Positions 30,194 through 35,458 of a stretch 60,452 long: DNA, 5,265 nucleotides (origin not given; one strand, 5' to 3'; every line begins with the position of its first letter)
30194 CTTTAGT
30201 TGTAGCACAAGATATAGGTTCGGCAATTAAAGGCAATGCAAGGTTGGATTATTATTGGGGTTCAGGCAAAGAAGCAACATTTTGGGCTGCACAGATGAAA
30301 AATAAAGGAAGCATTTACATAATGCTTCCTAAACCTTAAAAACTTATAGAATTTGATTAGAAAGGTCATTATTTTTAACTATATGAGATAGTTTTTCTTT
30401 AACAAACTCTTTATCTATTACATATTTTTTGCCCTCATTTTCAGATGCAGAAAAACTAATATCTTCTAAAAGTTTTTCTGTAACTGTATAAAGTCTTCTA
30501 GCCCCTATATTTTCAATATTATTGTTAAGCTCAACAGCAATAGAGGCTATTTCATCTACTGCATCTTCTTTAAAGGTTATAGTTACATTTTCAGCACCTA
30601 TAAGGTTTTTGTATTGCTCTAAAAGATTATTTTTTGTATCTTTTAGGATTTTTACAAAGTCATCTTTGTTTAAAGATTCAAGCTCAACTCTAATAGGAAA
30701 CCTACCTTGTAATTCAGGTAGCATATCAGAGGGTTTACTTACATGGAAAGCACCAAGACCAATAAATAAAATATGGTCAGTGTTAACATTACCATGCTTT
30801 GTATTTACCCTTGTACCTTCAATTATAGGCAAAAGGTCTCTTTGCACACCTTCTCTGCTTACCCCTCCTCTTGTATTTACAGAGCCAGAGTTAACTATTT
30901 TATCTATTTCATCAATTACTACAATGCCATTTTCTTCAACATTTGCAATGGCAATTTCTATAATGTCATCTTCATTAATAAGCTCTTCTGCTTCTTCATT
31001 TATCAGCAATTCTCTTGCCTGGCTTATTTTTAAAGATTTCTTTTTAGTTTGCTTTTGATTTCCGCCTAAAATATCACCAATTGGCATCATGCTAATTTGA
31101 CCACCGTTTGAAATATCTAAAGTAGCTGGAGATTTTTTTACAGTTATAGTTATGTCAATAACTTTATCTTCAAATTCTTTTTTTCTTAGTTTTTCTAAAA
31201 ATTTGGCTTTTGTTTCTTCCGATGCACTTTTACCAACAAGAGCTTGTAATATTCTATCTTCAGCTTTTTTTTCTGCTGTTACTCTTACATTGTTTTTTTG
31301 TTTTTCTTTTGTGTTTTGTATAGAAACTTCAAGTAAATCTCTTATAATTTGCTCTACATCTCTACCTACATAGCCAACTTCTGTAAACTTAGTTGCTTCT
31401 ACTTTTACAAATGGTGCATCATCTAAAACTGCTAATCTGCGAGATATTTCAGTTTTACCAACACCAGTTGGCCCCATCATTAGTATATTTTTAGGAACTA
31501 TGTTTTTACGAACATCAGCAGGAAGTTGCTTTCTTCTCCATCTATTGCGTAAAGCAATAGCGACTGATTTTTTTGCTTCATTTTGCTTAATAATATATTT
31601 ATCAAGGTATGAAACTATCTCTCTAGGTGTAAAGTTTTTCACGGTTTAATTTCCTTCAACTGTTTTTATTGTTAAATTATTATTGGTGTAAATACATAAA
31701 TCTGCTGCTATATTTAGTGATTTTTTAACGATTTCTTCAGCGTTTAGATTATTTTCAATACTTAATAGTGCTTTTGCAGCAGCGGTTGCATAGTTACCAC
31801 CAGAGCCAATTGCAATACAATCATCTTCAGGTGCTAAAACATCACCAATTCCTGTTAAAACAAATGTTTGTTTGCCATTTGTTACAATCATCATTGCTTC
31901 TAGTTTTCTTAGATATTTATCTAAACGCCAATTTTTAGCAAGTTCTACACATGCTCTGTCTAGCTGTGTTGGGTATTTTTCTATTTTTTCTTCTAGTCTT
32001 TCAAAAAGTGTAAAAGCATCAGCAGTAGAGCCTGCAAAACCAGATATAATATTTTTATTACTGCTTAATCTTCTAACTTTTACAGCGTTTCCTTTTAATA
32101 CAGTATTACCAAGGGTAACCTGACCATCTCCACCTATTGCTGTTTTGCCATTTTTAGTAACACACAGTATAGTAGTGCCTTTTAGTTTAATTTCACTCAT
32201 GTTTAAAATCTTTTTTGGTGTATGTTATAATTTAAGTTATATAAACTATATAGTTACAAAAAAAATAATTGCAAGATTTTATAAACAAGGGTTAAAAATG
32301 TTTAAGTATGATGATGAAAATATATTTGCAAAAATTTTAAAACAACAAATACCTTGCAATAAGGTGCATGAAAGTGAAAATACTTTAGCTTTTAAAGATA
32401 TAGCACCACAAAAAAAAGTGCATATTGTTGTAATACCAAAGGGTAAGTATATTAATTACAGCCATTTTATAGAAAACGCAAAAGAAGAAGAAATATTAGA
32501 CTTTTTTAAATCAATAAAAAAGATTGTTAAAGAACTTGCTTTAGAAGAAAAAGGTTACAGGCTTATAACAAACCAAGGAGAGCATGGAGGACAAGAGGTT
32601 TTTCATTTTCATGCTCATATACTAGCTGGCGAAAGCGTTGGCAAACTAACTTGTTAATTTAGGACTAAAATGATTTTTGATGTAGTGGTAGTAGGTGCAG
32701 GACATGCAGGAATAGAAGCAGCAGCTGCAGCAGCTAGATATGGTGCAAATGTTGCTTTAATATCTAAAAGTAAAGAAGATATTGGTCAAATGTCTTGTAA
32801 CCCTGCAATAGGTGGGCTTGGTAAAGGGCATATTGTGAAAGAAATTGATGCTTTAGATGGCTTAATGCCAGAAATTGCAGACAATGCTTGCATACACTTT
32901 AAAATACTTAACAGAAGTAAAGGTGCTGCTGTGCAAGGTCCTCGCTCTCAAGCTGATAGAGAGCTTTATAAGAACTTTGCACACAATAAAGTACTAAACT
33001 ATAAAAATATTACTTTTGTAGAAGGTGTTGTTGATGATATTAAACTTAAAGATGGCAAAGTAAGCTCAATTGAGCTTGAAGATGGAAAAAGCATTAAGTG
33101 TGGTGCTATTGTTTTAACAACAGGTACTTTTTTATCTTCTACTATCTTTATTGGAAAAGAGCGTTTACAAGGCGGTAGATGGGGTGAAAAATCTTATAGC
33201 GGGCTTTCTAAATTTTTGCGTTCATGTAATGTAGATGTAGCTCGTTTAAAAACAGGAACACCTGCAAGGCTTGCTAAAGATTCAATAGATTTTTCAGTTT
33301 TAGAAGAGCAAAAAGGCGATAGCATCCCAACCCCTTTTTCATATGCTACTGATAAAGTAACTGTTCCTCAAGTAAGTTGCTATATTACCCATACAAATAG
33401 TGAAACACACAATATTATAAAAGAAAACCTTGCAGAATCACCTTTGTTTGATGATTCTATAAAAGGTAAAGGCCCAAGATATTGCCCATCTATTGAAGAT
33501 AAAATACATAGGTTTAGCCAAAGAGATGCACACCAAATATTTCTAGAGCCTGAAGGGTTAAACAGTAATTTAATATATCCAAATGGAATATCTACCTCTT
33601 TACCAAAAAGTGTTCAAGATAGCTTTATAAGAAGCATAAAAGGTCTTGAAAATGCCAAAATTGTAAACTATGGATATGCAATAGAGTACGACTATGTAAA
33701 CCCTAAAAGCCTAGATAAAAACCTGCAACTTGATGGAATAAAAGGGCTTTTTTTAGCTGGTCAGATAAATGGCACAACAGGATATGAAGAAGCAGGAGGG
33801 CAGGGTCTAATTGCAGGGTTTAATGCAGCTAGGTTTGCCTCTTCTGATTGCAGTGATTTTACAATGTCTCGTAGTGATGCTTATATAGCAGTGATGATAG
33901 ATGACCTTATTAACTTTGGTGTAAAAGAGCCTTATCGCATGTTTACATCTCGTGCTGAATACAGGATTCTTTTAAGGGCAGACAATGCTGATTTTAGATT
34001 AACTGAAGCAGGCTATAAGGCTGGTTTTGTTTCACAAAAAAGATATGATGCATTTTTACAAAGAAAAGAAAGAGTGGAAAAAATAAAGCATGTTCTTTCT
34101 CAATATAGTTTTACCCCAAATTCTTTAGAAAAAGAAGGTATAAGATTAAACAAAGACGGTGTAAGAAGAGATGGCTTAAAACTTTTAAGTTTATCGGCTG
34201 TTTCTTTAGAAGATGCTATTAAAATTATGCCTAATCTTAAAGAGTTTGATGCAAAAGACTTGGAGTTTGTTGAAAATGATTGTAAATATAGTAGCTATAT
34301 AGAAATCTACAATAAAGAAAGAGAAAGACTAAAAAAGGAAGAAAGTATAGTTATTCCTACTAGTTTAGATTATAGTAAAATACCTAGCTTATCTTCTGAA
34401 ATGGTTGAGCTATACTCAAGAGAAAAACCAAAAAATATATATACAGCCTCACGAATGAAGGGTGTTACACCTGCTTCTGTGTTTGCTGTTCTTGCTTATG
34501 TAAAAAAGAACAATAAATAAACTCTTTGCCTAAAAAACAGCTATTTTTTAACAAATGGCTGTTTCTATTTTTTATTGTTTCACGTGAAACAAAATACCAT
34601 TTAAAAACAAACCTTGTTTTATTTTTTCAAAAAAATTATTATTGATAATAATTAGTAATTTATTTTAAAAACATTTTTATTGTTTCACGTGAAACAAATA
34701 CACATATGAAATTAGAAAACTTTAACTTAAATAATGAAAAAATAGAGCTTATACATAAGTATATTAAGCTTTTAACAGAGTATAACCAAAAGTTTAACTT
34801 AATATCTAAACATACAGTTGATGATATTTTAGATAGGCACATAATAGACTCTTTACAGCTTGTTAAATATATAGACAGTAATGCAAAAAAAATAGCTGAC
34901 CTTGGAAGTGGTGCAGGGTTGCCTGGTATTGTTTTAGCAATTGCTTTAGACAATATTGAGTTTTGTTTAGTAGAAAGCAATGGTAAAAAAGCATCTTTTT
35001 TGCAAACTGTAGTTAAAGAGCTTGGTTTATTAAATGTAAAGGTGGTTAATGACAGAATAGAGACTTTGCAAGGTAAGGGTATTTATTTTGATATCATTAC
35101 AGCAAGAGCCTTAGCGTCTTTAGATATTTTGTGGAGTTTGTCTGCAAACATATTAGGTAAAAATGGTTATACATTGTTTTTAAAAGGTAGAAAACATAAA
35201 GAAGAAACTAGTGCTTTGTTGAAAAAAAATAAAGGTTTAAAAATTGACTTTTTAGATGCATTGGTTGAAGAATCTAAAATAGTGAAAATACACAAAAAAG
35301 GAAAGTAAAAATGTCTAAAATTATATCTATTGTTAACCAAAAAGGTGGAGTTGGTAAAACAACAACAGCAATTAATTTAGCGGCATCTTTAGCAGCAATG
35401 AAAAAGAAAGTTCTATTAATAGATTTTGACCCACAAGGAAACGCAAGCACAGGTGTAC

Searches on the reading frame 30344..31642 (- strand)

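Call 8: search_protein_families(library=pfam, proteins=[window:30344-31642:-])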
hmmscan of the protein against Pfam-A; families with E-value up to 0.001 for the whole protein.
window:30344-31642:- (432 aa): 4 families
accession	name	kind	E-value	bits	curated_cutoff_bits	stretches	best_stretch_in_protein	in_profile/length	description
PF07724.20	AAA_2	-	1.7e-28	100.2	27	1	198-318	28-166/166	AAA domain (Cdc48 subfamily)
PF00004.35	AAA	-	3.8e-12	47.2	21.2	1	231-322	49-130/131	ATPase family associated with various cellular activities (AAA)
PF07728.20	AAA_5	-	0.0001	22.8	22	0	52-88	1-38/139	AAA domain (dynein-related subfamily)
PF13401.12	AAA_22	-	0.00046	20.9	27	0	52-103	7-61/130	AAA domain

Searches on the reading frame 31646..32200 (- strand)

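Call 8: search_protein_families(library=pfam, proteins=[window:31646-32200:-])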
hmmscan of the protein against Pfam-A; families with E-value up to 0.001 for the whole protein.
window:31646-32200:- (184 aa): 1 family
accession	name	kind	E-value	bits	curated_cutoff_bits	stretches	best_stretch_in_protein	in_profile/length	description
PF00227.31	Proteasome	-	5.2e-25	88.6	22.4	1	7-181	3-189/189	Proteasome subunit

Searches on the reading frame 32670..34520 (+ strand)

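Call 8: search_protein_families(library=pfam, proteins=[window:32670-34520:+])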
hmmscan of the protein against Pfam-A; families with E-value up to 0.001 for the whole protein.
window:32670-34520:+ (616 aa): 12 families
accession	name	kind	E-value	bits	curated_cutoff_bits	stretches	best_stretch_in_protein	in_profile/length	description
PF01134.28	GIDA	-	1e-157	525.7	22.1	1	4-390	1-387/391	Glucose inhibited division protein A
PF13932.14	SAM_GIDA_C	-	3.3e-16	59.3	27.1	1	552-607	1-56/57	tRNA modifying enzyme MnmG/GidA C-terminal helical bundle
PF21680.2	GIDA_C_1st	-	2.3e-12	47.9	24.7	1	456-545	1-93/96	tRNA modifying enzyme MnmG/GidA C-terminal helical domain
PF07992.20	Pyr_redox_2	-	2.8e-09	37.3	26.1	1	3-153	1-109/291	Pyridine nucleotide-disulphide oxidoreductase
PF12831.13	FAD_oxidored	-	7.4e-09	35.8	27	1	4-143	1-136/416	FAD dependent oxidoreductase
PF00890.30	FAD_binding_2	-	2.7e-06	27.3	20.4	1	4-36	1-33/414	FAD binding domain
PF03486.20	HI0933_like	-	2.2e-05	24.5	50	1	4-36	2-34/244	HI0933-like protein Rossmann domain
PF01266.30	DAO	-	5.2e-05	23.4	27.9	0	4-34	1-31/353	FAD dependent oxidoreductase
PF00070.33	Pyr_redox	-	0.00014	22.8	22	1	5-36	2-33/82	Pyridine nucleotide-disulphide oxidoreductase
PF05834.18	Lycopene_cycl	-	0.00017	21.2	23.4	0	4-156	1-144/380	Lycopene cyclase protein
PF01262.27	AlaDh_PNT_C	-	0.00024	21.1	23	1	5-40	31-66/214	Alanine dehydrogenase/PNT, C-terminal domain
PF04820.20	Trp_halogenase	-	0.00038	19.9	21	0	94-144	154-204/458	Tryptophan halogenase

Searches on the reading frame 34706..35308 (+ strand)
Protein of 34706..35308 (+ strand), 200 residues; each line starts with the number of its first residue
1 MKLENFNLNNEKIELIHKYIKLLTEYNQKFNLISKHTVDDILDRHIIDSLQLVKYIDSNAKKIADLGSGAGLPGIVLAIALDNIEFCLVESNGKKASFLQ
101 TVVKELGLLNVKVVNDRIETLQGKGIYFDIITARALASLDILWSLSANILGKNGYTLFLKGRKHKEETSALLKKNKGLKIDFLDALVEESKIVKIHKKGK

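Call 8: search_protein_families(library=pfam, proteins=[window:34706-35308:+])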
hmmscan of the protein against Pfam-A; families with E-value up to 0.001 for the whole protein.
window:34706-35308:+ (200 aa): 3 families
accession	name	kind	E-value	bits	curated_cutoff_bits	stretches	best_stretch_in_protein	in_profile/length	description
PF02527.21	GidB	-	4.1e-51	173.4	27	1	13-176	2-164/184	rRNA small subunit methyltransferase G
PF05175.20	MTS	-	0.00029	21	23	1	51-116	22-88/170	Methyltransferase small domain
PF13847.12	Methyltransf_31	-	0.00031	20.9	27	1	59-137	3-84/145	Methyltransferase domain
